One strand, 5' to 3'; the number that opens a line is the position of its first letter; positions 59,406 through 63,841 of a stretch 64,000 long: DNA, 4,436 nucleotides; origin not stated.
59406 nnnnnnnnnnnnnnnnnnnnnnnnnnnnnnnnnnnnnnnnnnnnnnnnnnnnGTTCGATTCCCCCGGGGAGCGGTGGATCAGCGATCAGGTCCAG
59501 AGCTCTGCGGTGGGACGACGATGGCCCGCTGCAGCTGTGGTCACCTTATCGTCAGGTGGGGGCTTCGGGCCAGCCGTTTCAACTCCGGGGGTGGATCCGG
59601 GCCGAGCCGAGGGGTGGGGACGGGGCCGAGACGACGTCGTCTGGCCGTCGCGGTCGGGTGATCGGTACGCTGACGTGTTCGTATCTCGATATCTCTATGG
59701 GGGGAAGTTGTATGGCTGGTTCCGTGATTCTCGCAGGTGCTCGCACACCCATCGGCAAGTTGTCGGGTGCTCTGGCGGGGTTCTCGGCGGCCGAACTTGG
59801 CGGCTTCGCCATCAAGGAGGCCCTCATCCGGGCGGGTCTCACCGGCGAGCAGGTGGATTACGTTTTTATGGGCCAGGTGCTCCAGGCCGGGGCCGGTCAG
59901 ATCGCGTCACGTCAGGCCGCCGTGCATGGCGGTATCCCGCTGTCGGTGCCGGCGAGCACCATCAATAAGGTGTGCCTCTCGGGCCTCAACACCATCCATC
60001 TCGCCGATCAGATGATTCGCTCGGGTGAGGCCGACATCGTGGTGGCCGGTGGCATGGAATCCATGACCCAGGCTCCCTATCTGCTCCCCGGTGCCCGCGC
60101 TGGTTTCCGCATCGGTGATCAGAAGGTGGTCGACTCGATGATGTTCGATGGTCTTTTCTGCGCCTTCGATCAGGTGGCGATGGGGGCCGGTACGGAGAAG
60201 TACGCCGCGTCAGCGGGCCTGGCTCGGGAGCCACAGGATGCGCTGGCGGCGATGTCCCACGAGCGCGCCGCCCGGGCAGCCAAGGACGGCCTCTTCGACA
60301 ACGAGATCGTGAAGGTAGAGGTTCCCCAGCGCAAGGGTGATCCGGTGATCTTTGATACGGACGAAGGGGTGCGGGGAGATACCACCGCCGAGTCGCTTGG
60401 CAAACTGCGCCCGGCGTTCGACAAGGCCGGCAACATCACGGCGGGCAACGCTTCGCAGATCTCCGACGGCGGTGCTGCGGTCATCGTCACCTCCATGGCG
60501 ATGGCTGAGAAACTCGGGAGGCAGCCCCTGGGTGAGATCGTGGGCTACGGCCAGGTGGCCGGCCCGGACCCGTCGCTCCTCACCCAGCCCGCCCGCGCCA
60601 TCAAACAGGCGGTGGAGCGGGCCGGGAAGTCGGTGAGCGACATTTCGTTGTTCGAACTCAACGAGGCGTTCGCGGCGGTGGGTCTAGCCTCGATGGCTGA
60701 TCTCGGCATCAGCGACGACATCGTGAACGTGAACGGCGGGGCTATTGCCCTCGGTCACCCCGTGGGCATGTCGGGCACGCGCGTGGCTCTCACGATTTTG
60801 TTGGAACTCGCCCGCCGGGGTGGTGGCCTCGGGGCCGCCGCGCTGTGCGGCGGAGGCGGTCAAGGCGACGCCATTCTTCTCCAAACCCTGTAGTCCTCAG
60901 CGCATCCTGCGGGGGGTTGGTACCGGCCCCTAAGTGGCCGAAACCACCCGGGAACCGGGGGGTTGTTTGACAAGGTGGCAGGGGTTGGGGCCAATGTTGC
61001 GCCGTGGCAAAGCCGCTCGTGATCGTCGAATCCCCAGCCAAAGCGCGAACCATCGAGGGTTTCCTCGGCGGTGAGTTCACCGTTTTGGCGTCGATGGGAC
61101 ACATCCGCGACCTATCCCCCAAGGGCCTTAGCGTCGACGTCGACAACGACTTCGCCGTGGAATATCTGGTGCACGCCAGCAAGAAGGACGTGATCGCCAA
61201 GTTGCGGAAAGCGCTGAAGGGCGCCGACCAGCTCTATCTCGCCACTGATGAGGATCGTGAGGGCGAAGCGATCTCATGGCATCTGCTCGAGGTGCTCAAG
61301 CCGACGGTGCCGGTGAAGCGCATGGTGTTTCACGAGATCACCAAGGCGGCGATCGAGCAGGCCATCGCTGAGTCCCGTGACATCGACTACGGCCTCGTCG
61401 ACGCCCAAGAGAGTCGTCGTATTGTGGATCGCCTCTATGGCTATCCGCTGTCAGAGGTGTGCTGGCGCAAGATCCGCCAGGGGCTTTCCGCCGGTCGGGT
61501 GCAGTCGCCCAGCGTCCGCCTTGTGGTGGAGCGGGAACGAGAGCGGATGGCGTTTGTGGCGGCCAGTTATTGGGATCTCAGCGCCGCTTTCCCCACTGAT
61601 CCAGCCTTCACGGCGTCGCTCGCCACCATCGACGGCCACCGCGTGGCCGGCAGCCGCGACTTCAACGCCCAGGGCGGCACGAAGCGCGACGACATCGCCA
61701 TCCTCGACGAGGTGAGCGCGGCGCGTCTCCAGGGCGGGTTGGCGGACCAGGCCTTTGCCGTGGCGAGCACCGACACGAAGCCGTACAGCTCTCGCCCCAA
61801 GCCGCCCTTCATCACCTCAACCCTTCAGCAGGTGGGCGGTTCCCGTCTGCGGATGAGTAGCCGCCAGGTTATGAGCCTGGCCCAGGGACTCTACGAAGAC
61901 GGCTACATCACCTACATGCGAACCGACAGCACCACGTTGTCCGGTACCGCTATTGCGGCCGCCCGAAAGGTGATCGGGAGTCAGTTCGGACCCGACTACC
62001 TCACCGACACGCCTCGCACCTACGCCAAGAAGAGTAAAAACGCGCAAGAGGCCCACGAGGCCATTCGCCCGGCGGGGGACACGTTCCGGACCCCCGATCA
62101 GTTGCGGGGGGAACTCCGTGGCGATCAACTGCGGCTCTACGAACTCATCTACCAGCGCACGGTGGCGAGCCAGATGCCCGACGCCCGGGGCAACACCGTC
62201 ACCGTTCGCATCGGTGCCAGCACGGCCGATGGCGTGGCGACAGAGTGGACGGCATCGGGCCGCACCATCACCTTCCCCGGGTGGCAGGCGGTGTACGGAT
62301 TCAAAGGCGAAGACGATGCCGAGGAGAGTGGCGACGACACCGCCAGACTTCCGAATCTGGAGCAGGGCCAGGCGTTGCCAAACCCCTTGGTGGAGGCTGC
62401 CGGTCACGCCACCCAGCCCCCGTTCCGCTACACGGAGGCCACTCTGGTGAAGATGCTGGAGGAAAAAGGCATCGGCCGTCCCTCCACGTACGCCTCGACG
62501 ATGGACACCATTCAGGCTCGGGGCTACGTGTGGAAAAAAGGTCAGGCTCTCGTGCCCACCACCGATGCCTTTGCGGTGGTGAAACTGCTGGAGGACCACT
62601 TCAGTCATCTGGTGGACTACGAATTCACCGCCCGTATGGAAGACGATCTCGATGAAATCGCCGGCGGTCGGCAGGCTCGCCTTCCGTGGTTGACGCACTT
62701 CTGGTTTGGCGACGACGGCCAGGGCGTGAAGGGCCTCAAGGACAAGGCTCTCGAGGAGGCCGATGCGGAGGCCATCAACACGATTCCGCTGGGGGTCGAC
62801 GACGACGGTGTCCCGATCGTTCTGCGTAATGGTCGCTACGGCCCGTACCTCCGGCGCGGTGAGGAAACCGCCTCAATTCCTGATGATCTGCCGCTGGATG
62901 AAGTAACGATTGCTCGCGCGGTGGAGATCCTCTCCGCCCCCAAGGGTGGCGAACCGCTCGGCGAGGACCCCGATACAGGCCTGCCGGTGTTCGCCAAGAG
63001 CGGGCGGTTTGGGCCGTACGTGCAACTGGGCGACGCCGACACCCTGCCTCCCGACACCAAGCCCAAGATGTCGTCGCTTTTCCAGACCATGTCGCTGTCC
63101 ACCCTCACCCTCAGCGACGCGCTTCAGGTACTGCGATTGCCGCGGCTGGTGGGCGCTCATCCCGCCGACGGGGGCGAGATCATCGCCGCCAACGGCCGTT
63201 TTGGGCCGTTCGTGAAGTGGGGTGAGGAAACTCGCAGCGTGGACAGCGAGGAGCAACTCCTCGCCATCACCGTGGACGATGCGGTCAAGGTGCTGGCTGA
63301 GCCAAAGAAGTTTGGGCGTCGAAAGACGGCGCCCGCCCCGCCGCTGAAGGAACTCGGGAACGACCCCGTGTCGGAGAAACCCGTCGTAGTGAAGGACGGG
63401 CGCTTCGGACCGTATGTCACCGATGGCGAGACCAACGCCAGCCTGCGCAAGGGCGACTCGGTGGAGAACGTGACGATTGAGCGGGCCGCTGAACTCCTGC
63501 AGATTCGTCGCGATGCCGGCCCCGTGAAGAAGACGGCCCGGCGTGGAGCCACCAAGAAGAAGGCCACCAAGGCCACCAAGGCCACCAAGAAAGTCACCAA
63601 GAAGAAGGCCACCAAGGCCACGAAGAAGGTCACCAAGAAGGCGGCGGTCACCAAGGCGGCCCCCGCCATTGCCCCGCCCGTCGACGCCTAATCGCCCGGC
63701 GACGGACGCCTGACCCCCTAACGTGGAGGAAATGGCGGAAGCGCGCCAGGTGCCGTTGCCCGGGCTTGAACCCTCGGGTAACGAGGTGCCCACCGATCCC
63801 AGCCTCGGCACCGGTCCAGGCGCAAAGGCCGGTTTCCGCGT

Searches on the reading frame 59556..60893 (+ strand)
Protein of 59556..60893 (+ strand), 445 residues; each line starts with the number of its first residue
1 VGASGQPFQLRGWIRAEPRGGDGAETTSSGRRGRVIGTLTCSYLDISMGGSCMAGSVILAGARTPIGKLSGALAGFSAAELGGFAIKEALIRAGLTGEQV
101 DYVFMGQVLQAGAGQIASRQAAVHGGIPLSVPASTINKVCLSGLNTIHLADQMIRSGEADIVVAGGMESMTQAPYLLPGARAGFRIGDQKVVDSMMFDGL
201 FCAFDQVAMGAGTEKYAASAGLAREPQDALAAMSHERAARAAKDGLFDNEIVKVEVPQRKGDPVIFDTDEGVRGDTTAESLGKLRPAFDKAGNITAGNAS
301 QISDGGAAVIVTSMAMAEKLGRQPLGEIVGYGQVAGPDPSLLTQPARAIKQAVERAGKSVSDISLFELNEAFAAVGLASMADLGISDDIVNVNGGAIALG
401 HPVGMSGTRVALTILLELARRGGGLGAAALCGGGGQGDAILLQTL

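Call 13: search_protein_families(library=pfam, proteins=[window:59556-60893:+], max_evalue=0.001)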
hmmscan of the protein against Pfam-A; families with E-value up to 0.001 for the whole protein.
window:59556-60893:+ (445 aa): 4 families
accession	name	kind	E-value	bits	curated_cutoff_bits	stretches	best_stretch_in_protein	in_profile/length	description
PF00108.29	Thiolase_N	-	6.1e-91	304.8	26.4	1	57-313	2-258/260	Thiolase, N-terminal domain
PF02803.24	Thiolase_C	-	7e-42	142.4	27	1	323-443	2-122/123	Thiolase, C-terminal domain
PF00109.32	ketoacyl-synt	-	1.1e-06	28.9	20.8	1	129-172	163-206/252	Beta-ketoacyl synthase, N-terminal domain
PF22691.2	Thiolase_C_1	-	0.00053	20.2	28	0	340-385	16-60/144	Thiolase C-terminal domain-like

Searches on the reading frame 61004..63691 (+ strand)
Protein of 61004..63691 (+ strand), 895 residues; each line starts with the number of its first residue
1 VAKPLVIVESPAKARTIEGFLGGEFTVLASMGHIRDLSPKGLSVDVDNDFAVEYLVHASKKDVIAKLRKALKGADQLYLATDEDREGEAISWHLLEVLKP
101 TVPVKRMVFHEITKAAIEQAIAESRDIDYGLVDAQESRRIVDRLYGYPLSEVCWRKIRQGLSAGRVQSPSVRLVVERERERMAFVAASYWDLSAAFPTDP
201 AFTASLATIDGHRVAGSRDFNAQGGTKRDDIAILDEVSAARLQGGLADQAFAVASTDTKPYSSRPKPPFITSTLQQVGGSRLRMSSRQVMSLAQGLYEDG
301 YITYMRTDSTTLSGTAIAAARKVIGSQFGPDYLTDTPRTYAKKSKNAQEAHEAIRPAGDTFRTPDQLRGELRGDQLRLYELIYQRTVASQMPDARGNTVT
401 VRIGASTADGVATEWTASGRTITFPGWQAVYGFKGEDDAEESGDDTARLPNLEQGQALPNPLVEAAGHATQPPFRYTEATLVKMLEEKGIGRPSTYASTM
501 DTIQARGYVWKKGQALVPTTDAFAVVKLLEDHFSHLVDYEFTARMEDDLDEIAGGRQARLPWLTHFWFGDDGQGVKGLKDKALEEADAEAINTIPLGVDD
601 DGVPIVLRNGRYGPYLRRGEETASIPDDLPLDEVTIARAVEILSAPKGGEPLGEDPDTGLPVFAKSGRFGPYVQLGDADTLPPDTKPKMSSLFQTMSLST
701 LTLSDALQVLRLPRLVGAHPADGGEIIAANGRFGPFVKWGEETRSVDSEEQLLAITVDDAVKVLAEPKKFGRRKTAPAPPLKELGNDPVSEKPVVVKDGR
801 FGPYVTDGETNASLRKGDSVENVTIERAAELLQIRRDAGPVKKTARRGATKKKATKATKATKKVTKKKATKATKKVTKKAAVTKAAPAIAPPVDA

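Call 13: search_protein_families(library=pfam, proteins=[window:61004-63691:+], max_evalue=0.001)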
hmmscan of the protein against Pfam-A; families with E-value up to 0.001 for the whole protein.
window:61004-63691:+ (895 aa): 3 families
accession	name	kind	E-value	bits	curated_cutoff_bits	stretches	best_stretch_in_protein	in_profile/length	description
PF01131.25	Topoisom_bac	-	1.7e-110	370.3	35.1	1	127-559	2-406/411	DNA topoisomerase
PF13368.11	Toprim_C_rpt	-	1.4e-66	220.7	22.3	4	787-839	1-53/57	Topoisomerase C-terminal repeat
PF01751.28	Toprim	-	3.9e-22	78.7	23.1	1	5-112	2-96/96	Toprim domain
